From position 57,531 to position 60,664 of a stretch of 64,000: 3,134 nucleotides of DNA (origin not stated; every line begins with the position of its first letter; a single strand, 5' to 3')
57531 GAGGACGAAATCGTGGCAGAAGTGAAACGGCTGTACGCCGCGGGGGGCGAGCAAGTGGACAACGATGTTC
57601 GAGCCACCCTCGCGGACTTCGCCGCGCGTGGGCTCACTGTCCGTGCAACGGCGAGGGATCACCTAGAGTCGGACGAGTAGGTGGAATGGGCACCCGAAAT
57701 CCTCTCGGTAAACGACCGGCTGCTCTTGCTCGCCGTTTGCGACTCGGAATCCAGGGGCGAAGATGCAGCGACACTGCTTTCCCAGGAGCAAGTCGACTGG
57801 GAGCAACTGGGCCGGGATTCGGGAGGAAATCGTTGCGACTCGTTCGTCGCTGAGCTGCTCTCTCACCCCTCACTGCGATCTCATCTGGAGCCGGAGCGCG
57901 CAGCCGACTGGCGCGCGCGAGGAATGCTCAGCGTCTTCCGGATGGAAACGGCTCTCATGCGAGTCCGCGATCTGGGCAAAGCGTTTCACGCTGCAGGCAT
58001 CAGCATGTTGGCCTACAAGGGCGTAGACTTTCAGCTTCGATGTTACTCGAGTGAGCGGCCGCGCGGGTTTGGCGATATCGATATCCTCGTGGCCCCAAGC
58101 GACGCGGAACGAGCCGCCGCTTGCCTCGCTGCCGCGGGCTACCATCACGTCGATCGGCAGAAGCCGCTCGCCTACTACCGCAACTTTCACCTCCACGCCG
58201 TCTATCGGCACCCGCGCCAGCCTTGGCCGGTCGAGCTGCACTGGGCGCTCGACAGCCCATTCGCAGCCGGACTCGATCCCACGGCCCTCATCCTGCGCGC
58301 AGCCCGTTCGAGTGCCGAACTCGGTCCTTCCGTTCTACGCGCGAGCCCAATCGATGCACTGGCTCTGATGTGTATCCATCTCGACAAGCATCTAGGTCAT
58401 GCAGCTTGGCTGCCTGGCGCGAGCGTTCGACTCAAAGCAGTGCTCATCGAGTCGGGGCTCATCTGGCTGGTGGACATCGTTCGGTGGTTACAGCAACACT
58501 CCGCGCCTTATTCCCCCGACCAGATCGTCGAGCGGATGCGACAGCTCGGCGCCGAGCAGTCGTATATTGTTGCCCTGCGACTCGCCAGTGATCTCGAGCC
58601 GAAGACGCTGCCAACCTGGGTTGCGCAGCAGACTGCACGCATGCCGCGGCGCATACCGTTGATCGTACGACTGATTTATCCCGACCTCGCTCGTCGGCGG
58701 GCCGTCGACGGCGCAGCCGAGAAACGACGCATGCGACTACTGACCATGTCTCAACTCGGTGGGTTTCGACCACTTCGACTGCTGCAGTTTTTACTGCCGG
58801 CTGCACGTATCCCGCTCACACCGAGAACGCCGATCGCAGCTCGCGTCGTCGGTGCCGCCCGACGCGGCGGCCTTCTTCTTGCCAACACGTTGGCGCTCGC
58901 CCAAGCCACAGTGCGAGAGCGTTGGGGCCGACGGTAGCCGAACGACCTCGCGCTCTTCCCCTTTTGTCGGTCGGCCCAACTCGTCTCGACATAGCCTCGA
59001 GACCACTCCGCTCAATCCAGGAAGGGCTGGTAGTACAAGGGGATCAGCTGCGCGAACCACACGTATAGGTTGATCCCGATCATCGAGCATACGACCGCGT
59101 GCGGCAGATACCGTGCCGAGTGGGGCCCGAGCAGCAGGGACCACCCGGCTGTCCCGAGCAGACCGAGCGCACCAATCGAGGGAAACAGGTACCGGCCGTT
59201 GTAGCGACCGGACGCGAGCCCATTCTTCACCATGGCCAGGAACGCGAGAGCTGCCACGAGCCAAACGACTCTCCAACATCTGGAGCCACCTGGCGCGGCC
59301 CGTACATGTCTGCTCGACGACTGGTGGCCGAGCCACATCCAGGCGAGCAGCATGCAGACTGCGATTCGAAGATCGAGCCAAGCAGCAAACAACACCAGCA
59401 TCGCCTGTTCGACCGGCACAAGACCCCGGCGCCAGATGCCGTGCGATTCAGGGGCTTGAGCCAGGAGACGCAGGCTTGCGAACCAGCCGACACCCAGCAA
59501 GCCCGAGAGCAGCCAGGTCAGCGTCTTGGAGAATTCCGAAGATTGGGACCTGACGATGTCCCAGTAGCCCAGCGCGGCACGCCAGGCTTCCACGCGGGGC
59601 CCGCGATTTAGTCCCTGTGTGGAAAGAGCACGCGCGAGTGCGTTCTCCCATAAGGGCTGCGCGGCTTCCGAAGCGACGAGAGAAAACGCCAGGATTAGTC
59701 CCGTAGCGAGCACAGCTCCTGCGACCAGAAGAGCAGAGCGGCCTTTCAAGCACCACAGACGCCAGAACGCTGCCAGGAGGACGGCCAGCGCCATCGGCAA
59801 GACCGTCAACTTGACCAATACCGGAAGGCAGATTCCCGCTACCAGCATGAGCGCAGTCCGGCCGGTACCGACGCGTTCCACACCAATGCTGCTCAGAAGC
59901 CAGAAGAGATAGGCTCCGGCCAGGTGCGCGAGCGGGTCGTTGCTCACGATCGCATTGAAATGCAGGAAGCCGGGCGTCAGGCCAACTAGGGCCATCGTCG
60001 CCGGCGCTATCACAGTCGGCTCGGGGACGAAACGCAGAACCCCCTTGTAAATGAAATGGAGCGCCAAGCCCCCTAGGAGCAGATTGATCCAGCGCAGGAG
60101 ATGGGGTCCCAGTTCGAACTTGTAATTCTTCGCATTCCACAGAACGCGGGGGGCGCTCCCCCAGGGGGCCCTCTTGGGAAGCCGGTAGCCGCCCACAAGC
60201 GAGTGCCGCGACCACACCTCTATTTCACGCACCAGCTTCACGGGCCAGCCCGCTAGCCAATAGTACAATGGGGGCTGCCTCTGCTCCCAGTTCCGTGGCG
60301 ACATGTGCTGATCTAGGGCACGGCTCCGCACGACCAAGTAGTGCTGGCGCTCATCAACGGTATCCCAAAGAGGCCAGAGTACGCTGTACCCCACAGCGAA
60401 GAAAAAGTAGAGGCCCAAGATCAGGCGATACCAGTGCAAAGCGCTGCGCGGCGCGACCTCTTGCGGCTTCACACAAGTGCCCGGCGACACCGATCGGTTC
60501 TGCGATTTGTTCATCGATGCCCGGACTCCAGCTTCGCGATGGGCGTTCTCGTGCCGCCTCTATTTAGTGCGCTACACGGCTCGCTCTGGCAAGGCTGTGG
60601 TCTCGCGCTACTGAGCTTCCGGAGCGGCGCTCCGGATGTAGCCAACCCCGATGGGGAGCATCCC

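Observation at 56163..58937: Orphan HPr-kinase-like kinase + PqqD/RRE + nucleotidyltransferase triad with no precursor, cyclase or protease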

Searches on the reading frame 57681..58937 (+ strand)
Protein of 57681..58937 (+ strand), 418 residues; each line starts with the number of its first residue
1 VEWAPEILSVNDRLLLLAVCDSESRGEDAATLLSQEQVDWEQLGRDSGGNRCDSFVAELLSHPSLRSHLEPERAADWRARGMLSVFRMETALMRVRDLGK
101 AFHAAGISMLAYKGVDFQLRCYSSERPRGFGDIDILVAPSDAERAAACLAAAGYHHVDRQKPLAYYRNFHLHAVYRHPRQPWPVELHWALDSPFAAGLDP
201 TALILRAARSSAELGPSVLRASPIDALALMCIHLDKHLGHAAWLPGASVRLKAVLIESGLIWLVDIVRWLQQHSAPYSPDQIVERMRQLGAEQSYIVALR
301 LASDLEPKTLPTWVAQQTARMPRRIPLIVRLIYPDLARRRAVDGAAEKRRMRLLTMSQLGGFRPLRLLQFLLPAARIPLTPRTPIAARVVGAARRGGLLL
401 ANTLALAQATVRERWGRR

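Call 3: search_protein_families(library=ncbifam, proteins=[window:57681-58937:+], max_evalue=0.01)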
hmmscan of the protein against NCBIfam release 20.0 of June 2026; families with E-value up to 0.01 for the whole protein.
window:57681-58937:+ (418 aa): 0 families

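Call 4: search_protein_families(library=pfam, proteins=[window:57681-58937:+], max_evalue=0.01)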
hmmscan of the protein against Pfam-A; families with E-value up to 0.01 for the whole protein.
window:57681-58937:+ (418 aa): 1 family
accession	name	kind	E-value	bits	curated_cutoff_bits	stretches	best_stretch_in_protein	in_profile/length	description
PF14907.12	NTP_transf_5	-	6.4e-31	108.2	31.2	1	39-304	4-246/249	Uncharacterised nucleotidyltransferase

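Call 43: search_solved_structures(query=window:57681-58937:+, max_evalue=1)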
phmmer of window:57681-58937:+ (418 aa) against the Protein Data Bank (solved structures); distinct sequences matched with E-value up to 1: 1.
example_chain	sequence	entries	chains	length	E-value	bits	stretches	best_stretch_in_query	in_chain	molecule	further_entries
8zfz_R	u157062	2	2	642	0.59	12.3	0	228-282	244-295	Soluble cytochrome b562,G-protein coupled receptor 4,LgBiT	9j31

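Call 111: search_protein_families(library=padloc, proteins=[window:57681-58937:+], max_evalue=0.01)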
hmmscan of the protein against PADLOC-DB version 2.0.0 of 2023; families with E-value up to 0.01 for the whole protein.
window:57681-58937:+ (418 aa): 0 families

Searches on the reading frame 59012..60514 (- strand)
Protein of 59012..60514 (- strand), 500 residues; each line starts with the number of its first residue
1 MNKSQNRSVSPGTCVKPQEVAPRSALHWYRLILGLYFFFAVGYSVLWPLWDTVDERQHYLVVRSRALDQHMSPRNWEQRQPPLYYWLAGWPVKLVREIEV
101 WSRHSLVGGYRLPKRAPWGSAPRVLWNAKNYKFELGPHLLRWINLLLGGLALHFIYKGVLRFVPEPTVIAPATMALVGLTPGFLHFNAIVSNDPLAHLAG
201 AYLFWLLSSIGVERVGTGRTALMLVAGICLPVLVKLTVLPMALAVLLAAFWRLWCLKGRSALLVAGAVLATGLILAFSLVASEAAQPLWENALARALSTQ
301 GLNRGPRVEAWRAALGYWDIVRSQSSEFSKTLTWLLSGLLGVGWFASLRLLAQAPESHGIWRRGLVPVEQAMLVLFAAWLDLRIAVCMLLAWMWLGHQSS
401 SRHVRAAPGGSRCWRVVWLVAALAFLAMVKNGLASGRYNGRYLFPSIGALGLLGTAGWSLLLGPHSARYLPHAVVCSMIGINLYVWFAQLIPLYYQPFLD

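Call 3: search_protein_families(library=ncbifam, proteins=[window:59012-60514:-], max_evalue=0.01)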
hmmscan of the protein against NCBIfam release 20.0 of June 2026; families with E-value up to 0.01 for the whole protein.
window:59012-60514:- (500 aa): 0 families

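Call 4: search_protein_families(library=pfam, proteins=[window:59012-60514:-], max_evalue=0.01)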
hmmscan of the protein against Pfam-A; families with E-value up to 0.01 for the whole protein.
window:59012-60514:- (500 aa): 0 families

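Call 36: search_protein_families(library=pfam, proteins=[window:59012-60514:-], max_evalue=1)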
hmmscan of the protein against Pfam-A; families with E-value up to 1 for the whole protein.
window:59012-60514:- (500 aa): 0 families

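Call 45: find_homologous_proteins(query=window:59012-60514:-, max_evalue=0.001)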
Query window:59012-60514:- (500 aa): 26 proteins with E <= 0.001 among 8000 candidates.
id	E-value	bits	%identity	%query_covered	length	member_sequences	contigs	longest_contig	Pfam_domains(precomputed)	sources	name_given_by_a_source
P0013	0.0e+0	1130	100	100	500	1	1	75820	-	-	-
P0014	1.7e-111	392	46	95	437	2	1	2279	-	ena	-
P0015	3.7e-88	315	41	95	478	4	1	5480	PF13231.13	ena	-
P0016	5.0e-88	314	42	94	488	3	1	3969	PF09913.16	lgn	-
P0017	1.1e-87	313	40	94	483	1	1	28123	-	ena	-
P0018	1.4e-77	280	40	92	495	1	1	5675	-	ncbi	-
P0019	6.5e-76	274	39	94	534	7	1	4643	-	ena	-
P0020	1.3e-75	273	37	94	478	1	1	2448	-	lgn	-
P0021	8.7e-75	270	37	95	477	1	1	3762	-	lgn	-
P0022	2.5e-70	256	38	95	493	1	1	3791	-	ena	-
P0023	8.6e-68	247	37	97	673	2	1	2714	-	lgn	-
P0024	1.7e-61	226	43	46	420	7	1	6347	-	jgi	jgi:hypothetical protein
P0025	4.6e-56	209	42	44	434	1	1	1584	PF09913.16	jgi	jgi:hypothetical protein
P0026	9.4e-55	204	34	95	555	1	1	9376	-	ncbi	ncbi:MAG: hypothetical protein AB1791_12895 [Chloroflexota bacterium]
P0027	4.5e-54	202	47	18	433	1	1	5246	-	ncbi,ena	-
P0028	1.1e-52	197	36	91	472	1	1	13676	-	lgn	-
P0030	2.0e-10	58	28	34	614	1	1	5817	PF02366.25,PF13231.13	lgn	-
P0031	4.6e-9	53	30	36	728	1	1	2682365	PF09913.16,PF13231.13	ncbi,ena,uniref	ncbi:glycosyltransferase family 39 protein [Candidatus Leptofilum sp.]|uniref:glycosyltransferase fa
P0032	8.7e-9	53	31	48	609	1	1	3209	PF09913.16,PF13231.13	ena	-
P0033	4.1e-6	44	28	44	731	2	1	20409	PF09913.16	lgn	-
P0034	6.6e-6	43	52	4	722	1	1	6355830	PF09913.16,PF13231.13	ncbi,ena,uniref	ncbi:glycosyltransferase family 39 protein [Candidatus Leptofilum sp.]|uniref:glycosyltransferase fa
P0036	4.9e-5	40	27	47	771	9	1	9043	PF13231.13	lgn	-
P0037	2.0e-4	38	31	37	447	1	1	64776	PF13231.13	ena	-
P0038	4.6e-4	37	26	47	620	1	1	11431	PF13231.13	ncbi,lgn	-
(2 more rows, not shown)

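Call 46: find_encoding_contigs(protein=P0017, flank=10000, max_places=2)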
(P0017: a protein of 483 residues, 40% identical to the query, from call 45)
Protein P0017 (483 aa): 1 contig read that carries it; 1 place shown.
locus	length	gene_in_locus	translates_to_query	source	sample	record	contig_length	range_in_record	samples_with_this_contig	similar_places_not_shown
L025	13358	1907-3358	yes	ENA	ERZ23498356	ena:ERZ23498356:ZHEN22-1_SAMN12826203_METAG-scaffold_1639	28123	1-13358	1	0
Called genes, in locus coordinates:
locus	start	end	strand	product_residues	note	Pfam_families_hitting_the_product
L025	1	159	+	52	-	?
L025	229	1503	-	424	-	PF02366:PMT, PF13231:PMT_2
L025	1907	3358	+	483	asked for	-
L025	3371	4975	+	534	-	PF00884:Sulfatase, PF01663:Phosphodiest (faint), PF16347:SGSH_C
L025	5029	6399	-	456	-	PF00884:Sulfatase, PF01663:Phosphodiest, PF16347:SGSH_C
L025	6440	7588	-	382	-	-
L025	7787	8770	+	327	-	-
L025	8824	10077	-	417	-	-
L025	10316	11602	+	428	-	PF16491:Peptidase_M48_N, PF01435:Peptidase_M48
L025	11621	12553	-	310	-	PF27840:ScmC (weak), PF07475:Hpr_kinase_C (weak)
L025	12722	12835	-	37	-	-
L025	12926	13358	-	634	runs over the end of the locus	PF13522:GATase_6, PF13537:GATase_7, PF00733:Asn_synthase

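Call 47: find_encoding_contigs(protein=P0028, flank=10000, max_places=2)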
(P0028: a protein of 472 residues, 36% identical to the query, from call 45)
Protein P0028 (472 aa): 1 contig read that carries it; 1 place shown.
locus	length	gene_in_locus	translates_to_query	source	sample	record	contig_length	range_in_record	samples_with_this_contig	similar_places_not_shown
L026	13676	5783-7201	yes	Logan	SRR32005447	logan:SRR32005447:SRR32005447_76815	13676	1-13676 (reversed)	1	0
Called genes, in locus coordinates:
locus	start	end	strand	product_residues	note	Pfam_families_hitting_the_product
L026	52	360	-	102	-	-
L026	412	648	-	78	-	-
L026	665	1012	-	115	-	-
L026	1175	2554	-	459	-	PF13205:Big_5, PF07676:PD40 (faint), PF26550:Tricorn_2nd (faint), PF26549:Tricorn_N (weak)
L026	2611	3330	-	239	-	PF09323:DUF1980, PF21537:DUF1980_C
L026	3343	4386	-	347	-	PF03773:ArsP_1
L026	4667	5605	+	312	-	-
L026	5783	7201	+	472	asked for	-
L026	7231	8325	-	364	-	PF03486:HI0933_like (faint), PF00070:Pyr_redox (faint), PF01266:DAO (faint), PF07992:Pyr_redox_2, PF13738:Pyr_redox_3, PF13434:Lys_Orn_oxgnase (weak)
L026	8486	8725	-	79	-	-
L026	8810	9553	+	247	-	PF00300:His_Phos_1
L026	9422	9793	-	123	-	-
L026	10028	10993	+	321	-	PF01163:RIO1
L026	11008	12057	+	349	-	PF01163:RIO1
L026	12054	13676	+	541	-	?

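Call 48: find_encoding_contigs(protein=P0026, flank=10000, max_places=2)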
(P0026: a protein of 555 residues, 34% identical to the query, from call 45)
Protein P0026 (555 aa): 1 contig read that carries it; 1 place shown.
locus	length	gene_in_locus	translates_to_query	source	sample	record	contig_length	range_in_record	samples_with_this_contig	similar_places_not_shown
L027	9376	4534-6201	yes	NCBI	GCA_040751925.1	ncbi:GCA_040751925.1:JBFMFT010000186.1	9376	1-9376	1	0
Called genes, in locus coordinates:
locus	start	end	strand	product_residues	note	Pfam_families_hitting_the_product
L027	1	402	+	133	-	PF19694:DUF6194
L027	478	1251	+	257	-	PF00378:ECH_1, PF16113:ECH_2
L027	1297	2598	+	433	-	PF14907:NTP_transf_5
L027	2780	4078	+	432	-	PF01943:Polysacc_synt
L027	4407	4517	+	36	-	PF01934:HepT-like (weak)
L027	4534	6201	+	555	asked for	-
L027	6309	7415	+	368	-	PF02653:BPD_transp_2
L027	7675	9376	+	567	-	PF01590:GAF, PF13185:GAF_2, PF13492:GAF_3 (faint), PF01590:GAF, PF02518:HATPase_c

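Call 72: search_protein_families(library=ncbifam, proteins=[L025:11621-12553:-], max_evalue=0.001)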
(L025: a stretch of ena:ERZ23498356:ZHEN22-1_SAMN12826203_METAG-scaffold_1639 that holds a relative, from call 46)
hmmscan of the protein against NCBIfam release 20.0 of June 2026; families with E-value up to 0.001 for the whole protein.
L025:11621-12553:- (310 aa): 5 families
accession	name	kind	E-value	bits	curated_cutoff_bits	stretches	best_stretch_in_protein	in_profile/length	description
TIGR04352.1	HprK_rel_A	equivalog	1.2e-08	34.4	200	1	105-162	92-149/280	HprK-related kinase A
TIGR00679.1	hpr-ser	equivalog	5.2e-07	29.2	240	1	110-157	132-179/300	HPr(Ser) kinase/phosphatase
TIGR04355.1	HprK_rel_B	hypoth_equivalog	5.1e-06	25.8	200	1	106-159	141-194/351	HprK-related kinase B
TIGR04249.1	SCM_chp_ScmC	equivalog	0.00056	19.3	125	0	95-157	112-173/292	SynChlorMet cassette protein ScmC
NF003883.0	PRK05428.2-1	equivalog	0.00064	19.2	252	0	111-162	17-68/189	HPr kinase/phosphorylase-related protein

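Call 74: search_protein_families(library=pfam, proteins=[L025:8824-10077:-, L025:6440-7588:-, L025:7787-8770:+], max_evalue=0.001)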
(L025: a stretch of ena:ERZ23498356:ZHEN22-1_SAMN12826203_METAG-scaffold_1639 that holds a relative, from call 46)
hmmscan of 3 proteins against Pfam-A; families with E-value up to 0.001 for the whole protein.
L025:8824-10077:- (417 aa): 0 families

L025:6440-7588:- (382 aa): 0 families

L025:7787-8770:+ (327 aa): 0 families

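Call 90: predict_structure(alignment_id=A6)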
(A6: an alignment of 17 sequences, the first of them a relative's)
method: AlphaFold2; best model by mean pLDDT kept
length: 500 residues; sequences in the alignment: 17
mean_pLDDT: 78.3   pTM: 0.84
mean pLDDT of the five models: 78.3, 76.0, 75.5, 75.4, 74.3
residues with pLDDT >= 90: 171; 70-90: 162; 50-70: 137; < 50: 30
segments of 3 or more residues with pLDDT < 50: 1-9, 106-110, 117-119, 497-500
pLDDT, mean of each block of 10 residues (from residue 1): 45 55 87 98 84 76 80 74 88 76 49 50 60 79 96 97 92 97 92 95 95 84 93 92 93 76 76 83 80 76 58 52 57 83 89 62 65 61 64 63 62 91 88 74 93 95 90 97 89 62
secondary structure, 60 per line:
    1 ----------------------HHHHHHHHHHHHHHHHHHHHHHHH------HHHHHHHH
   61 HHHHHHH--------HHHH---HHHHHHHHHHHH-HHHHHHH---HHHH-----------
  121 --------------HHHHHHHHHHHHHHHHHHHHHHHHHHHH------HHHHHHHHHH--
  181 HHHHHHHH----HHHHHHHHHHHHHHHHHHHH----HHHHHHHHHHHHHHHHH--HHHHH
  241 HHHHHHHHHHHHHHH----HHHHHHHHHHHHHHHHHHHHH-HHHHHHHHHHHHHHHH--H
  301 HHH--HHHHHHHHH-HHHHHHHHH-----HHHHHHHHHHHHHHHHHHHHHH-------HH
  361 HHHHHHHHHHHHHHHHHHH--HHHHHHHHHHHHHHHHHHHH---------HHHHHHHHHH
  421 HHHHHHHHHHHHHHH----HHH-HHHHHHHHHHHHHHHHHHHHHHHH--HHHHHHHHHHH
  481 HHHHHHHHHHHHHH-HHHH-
elements in order: H23-46 H53-67 H76-79 H83-94 H96-102 H106-109 H135-162 H169-178 H181-188 H193-212 H217-233 H236-255 H260-280 H282-297 H300-303 H306-314 H316-324 H330-351 H359-379 H382-401 H411-435 H444-467 H470-494 H496-499

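Call 95: fold_search(model_id=the predicted structure, library=pdb)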
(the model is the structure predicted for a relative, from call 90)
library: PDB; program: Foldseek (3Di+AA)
matches with E <= 10: 288; with E <= 0.001: 0
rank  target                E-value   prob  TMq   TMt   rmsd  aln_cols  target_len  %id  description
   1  5f15                  1.0e-03  1.00  0.35  0.33  19.0       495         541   14  Crystal Structure of ArnT from Cupriavidus metallidurans bound to Undecaprenyl phosphate (released 2016-02-17)
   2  5ezm                  1.6e-03  1.00  0.35  0.33  18.7       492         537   13  Crystal Structure of ArnT from Cupriavidus metallidurans in the apo state (released 2016-02-17)
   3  9s6u_A                1.6e-03  1.00  0.49  0.46   6.4       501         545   11  Ternary cryo-EM structure of human ALG9 with Dol25-PP-GlcNAc2Man8, Dol25-P-Man and Fab (released 2026-03-18)
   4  9s6s_A                3.0e-03  1.00  0.45  0.42   7.8       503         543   10  Ternary cryo-EM structure of human ALG9 with Dol25-PP-GlcNAc2Man6, Dol25-P-Man and Fab (released 2026-03-18)
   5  9dlf_C                4.2e-03  1.00  0.41  0.34  14.7       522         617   13  Arabinosyltransferase AftB in complex with Fab_B3 (released 2025-06-25)
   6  9i5k_A                5.2e-03  1.00  0.51  0.51   9.2       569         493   13  Structure of the Chaetomium thermophilum Pmt4 homodimer (C2 symmetry) (released 2025-12-24)
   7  7bvh_A                6.6e-03  1.00  0.46  0.24  10.0       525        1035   13  Crystal structure of arabinosyltransferase EmbC2-AcpM2 complex from Mycobacterium smegmatis complexed with di-arabinos (released 2020-04-29)
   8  3waj                  7.5e-03  1.00  0.34  0.24  15.5       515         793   13  Crystal structure of the Archaeoglobus fulgidus oligosaccharyltransferase (O29867_ARCFU) complex with Zn and sulfate (released 2013-10-30)
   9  7e9s_A                8.1e-03  1.00  0.38  0.24  14.2       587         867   12  Archaeal oligosaccharyltransferase AglB from Archaeoglobus fulgidus in complex with an inhibitory peptide and a dolich (released 2021-09-08)
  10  9dlh                  9.2e-03  1.00  0.38  0.33  13.7       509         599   13  donor substrate analog-bound AftB (released 2025-06-25)
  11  7bvc_A                9.2e-03  1.00  0.46  0.24  12.2       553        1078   15  Cryo-EM structure of Mycobacterium smegmatis arabinosyltransferase EmbA-EmbB-AcpM2 in complex with ethambutol (released 2020-04-29)
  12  3wak                  1.3e-02  1.00  0.37  0.24  14.6       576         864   12  Crystal structure of the Archaeoglobus fulgidus oligosaccharyltransferase (O29867_ARCFU) in the apo form (released 2013-10-30)
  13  9e6i_B                1.6e-02  1.00  0.33  0.23   5.9       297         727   12  Cryo-EM structure of Saccharomyces cerevisiae Pmt4-Ccw5 complex (released 2025-10-15)
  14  9e61_B                1.9e-02  1.00  0.33  0.24   5.9       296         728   12  Cryo-EM structure of Saccharomyces cerevisiae Pmt4 apo form (released 2025-10-15)
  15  5gmy_A                2.0e-02  0.98  0.33  0.22  17.4       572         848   10  Crystal structure of the Archaeoglobus fulgidus oligosaccharyltransferase (O29867_ARCFU) tethered with an acceptor pep (released 2017-02-01)
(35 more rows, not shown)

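Call 111: search_protein_families(library=padloc, proteins=[window:59012-60514:-], max_evalue=0.01)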
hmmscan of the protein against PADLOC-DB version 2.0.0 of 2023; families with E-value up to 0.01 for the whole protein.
window:59012-60514:- (500 aa): 0 families
